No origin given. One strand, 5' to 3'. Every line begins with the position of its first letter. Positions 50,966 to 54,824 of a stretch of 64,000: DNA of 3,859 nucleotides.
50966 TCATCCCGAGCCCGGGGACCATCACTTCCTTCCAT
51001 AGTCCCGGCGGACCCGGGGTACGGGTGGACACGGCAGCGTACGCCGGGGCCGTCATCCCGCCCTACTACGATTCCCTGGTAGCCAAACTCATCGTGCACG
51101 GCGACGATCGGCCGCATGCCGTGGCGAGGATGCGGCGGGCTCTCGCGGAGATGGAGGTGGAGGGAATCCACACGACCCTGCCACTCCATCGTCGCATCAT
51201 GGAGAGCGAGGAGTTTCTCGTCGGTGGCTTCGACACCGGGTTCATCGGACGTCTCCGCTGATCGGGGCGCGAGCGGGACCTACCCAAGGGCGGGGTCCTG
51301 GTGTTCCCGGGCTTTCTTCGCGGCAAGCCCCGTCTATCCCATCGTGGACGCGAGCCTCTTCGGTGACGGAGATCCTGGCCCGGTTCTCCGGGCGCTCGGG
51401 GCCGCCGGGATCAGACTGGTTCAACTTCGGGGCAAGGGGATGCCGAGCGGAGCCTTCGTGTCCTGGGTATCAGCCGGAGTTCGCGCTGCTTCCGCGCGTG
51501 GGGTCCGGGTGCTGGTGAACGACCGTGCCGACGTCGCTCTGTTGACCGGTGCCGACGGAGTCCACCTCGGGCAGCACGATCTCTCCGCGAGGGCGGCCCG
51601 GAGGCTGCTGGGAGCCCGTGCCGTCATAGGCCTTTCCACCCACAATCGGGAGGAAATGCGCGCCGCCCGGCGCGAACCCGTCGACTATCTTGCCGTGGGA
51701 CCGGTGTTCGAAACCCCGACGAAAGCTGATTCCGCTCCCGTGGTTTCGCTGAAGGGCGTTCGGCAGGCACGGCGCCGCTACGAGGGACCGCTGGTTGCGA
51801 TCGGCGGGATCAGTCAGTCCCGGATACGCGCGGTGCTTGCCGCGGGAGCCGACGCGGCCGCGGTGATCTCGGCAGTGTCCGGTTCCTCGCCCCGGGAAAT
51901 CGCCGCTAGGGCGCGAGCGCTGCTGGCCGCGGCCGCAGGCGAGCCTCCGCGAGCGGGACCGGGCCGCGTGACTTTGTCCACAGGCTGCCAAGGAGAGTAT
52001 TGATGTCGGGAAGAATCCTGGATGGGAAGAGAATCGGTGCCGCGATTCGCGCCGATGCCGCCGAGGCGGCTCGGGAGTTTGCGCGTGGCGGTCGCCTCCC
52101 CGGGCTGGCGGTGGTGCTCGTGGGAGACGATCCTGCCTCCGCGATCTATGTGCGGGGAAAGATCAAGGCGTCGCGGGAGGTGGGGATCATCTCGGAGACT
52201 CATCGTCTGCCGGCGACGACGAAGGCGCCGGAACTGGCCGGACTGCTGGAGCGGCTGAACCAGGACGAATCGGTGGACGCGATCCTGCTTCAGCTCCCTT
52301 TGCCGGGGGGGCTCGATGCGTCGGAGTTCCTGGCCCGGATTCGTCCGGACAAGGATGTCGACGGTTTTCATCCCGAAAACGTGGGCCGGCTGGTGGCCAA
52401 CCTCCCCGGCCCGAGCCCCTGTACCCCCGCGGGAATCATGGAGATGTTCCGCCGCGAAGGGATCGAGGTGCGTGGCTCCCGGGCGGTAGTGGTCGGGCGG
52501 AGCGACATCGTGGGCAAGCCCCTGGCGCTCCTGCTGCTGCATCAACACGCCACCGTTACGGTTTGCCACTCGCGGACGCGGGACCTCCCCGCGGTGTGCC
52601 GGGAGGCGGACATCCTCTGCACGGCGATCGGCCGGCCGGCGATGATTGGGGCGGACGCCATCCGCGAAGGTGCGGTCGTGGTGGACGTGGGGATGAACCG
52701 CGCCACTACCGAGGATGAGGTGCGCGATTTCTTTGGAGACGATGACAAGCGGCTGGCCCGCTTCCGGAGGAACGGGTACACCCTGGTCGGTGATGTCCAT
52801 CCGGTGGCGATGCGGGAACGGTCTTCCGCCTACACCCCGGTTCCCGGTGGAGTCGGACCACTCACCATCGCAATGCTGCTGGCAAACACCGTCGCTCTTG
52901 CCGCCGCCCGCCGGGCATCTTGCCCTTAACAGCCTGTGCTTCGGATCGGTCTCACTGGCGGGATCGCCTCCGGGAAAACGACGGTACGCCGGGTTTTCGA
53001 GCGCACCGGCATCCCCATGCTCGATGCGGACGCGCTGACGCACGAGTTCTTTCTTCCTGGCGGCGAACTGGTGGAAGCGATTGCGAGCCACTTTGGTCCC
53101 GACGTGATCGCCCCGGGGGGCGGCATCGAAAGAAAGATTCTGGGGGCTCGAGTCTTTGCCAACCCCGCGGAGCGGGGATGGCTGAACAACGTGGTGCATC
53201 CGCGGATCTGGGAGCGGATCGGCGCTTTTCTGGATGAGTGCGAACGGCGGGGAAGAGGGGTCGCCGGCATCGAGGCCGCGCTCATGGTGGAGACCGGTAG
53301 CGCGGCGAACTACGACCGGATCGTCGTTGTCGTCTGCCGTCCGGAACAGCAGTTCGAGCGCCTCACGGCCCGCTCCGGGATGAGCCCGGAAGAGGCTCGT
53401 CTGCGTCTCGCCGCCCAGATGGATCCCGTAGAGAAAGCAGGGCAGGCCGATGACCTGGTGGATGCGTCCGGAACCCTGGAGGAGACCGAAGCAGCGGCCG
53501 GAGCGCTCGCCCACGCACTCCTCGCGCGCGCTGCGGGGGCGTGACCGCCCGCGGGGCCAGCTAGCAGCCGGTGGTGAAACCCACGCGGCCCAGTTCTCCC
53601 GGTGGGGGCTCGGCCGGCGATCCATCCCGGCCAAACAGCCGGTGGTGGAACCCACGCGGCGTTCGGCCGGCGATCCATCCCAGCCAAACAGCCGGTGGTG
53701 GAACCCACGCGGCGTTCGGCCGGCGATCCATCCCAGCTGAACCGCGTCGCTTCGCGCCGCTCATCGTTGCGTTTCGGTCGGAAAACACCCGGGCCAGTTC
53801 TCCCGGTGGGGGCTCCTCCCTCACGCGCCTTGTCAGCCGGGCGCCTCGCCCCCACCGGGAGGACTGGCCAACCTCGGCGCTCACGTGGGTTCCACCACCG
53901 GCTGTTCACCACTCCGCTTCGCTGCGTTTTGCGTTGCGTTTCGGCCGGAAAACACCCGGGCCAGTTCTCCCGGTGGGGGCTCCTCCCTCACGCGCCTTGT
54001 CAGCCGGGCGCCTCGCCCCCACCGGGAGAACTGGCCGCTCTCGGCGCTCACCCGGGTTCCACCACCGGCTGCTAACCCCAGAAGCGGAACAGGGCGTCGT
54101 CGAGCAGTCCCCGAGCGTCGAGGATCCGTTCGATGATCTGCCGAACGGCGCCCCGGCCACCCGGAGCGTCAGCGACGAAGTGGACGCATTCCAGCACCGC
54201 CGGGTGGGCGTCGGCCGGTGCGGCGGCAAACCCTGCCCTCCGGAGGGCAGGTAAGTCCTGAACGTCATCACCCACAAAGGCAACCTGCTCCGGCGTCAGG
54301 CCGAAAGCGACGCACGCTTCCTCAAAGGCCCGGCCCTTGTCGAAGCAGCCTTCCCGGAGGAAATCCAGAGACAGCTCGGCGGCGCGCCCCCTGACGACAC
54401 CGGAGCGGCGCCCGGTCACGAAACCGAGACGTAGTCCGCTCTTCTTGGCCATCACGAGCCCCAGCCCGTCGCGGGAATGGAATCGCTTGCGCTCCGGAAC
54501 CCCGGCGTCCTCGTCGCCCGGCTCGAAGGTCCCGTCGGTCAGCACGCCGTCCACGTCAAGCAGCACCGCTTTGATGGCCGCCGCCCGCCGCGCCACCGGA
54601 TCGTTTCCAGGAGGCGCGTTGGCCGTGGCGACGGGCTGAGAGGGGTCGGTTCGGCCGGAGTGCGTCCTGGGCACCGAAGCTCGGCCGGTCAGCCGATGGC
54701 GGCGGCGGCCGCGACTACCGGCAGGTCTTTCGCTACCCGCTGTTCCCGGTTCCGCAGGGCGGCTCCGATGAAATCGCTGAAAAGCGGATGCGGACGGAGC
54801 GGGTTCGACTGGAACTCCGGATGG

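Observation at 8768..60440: Pervasive modular MITE/REP-like element family with termini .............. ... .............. at nine or more intergenic loci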

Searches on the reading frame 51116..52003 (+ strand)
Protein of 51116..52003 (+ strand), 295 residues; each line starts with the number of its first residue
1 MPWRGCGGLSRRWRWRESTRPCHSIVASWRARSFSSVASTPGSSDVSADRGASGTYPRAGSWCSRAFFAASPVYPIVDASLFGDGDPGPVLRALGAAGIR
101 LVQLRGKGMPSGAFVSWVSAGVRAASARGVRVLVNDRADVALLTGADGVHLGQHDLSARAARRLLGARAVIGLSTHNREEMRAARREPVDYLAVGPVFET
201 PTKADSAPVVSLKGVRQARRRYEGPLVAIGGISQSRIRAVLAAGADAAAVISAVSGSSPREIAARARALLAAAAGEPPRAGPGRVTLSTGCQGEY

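Call 11: search_protein_families(library=pfam, proteins=[window:51116-52003:+])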
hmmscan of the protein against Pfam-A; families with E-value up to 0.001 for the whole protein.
window:51116-52003:+ (295 aa): 1 family
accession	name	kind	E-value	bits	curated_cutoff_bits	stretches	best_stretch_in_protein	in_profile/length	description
PF02581.23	TMP-TENI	-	6e-52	176.1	27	1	73-254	1-180/180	Thiamine monophosphate synthase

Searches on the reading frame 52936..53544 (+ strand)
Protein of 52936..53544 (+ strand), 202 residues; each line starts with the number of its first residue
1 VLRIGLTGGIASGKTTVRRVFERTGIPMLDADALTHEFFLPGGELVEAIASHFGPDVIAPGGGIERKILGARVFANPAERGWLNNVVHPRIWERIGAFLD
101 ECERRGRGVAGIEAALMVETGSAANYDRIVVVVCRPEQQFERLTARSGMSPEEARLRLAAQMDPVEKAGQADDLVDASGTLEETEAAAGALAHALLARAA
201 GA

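Call 11: search_protein_families(library=pfam, proteins=[window:52936-53544:+])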
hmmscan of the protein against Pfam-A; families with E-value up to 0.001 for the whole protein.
window:52936-53544:+ (202 aa): 1 family
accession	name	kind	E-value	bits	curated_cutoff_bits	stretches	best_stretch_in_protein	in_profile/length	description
PF01121.26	CoaE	-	4.6e-45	153.9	27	1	4-182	3-179/180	Dephospho-CoA kinase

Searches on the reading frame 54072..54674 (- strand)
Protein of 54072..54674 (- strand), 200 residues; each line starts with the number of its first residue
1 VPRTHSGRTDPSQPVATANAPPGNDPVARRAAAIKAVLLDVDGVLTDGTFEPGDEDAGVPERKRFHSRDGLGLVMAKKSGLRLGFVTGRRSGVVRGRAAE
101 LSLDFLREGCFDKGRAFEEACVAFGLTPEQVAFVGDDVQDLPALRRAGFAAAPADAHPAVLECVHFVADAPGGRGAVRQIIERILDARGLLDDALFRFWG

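Call 11: search_protein_families(library=pfam, proteins=[window:54072-54674:-])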
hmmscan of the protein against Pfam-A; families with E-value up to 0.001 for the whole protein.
window:54072-54674:- (200 aa): 2 families
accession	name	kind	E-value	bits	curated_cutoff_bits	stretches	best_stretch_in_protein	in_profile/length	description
PF00702.32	Hydrolase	-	2.3e-12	48.2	26.4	1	76-148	110-191/191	haloacid dehalogenase-like hydrolase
PF08282.18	Hydrolase_3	-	6.4e-06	26.5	20.9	1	104-169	180-244/255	haloacid dehalogenase-like hydrolase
